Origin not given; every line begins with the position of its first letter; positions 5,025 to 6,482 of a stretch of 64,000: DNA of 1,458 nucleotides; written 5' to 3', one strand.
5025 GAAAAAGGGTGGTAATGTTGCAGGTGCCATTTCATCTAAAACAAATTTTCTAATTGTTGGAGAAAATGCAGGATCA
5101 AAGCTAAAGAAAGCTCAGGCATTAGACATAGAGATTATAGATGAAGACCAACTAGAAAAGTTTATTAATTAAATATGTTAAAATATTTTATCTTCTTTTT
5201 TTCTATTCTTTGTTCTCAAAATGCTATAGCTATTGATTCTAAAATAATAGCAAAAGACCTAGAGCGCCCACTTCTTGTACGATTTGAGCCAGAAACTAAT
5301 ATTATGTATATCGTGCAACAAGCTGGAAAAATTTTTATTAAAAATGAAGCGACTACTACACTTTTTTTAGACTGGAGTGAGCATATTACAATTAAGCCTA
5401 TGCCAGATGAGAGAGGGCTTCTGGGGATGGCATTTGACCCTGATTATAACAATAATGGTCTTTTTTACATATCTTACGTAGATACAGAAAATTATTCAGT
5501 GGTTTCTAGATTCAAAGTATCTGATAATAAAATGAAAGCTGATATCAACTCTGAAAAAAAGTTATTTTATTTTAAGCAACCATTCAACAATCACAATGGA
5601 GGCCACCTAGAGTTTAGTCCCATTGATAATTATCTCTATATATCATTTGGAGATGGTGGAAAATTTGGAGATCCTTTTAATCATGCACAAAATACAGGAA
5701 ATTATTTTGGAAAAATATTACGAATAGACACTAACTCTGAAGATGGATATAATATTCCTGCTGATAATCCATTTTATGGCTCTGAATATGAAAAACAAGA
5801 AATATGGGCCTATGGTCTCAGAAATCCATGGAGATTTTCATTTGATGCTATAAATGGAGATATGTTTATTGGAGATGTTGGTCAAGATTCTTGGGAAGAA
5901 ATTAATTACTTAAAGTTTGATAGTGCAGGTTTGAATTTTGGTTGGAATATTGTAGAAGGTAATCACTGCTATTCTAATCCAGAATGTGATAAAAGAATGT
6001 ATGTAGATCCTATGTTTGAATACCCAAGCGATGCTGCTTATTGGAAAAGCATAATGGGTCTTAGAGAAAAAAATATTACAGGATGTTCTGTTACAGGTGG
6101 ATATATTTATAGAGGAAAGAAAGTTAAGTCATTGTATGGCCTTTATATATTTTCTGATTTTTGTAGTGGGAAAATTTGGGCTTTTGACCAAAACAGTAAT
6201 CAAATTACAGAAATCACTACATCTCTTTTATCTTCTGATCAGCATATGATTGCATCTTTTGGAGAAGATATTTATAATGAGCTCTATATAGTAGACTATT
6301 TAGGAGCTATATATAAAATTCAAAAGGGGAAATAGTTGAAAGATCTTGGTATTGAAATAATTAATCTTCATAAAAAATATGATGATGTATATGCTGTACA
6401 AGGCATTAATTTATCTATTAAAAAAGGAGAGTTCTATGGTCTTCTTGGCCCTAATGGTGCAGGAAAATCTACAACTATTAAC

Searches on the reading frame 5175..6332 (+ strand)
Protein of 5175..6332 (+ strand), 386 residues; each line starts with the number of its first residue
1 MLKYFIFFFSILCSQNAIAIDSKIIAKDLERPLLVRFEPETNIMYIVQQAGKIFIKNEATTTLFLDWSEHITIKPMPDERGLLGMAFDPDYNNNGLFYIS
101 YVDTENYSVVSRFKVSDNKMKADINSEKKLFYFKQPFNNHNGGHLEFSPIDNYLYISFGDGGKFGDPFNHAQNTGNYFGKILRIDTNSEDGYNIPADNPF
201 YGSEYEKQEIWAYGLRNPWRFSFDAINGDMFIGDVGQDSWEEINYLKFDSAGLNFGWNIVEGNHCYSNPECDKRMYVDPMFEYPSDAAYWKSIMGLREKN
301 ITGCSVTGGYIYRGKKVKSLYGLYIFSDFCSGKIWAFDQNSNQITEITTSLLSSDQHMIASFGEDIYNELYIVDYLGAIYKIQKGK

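Call 35: search_protein_families(library=pfam, proteins=[window:5175-6332:+], max_evalue=0.0001)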
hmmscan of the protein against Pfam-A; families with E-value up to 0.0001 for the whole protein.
seq(386 aa): 1 family
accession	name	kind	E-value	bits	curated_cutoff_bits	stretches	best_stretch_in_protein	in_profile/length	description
PF07995.17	GSDH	-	2.7e-37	129.2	25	1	29-346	1-296/332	Glucose / Sorbosone dehydrogenase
